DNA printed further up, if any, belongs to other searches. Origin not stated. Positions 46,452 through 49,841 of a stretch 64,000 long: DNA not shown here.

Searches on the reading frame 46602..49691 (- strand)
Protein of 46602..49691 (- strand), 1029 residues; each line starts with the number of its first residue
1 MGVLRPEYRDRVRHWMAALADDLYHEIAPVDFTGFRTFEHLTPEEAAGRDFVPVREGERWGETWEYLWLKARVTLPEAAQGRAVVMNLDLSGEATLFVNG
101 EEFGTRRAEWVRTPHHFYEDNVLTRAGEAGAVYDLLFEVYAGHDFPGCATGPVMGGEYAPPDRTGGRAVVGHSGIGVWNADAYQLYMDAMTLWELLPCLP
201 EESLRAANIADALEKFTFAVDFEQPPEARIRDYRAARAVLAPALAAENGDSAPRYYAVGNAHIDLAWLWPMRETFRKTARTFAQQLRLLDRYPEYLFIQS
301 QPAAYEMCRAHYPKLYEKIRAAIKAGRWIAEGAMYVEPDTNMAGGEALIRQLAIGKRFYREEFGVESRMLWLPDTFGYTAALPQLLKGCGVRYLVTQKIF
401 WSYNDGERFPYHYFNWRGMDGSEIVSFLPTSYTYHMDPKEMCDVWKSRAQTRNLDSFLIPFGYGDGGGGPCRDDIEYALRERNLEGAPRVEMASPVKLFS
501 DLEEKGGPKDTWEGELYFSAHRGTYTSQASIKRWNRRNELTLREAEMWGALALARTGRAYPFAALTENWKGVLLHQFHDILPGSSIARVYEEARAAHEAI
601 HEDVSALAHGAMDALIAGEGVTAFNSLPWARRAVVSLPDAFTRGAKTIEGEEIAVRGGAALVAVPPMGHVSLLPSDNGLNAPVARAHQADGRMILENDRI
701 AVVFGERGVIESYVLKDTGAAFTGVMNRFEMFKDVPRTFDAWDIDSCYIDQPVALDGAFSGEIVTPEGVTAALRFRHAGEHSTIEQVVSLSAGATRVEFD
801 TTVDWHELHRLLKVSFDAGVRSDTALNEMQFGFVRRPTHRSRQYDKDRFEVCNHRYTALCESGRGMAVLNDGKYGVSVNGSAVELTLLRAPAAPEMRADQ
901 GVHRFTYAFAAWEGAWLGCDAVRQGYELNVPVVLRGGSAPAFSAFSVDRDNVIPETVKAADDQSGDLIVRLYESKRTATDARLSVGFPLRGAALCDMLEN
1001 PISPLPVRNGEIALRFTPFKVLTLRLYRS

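Call 44: search_protein_families(library=pfam, proteins=[window:46602-49691:-])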
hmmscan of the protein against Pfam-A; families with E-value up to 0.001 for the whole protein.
window:46602-49691:- (1029 aa): 6 families
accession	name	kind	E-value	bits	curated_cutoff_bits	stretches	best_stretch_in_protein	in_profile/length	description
PF01074.27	Glyco_hydro_38N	-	3.3e-75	253.4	25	1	256-504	3-257/270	Glycosyl hydrolases family 38 N-terminal domain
PF07748.19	Glyco_hydro_38C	-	2.4e-47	162.3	25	1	695-896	1-205/206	Glycosyl hydrolases family 38 C-terminal domain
PF09261.16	Alpha-mann_mid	-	7.2e-25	87.3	31.1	1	520-615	2-96/96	Alpha mannosidase middle domain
PF17677.7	Glyco_hydro38C2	-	3.9e-13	49.7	22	1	951-1024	1-72/72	Glycosyl hydrolases family 38 C-terminal beta sandwich domain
PF03065.20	Glyco_hydro_57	-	0.00013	21.8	21.2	1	304-406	79-181/291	Glycosyl hydrolase family 57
PF22907.2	Ams1-like_1st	-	0.0007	19.9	27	0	41-101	19-79/145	Alpha-mannosidase, jelly roll domain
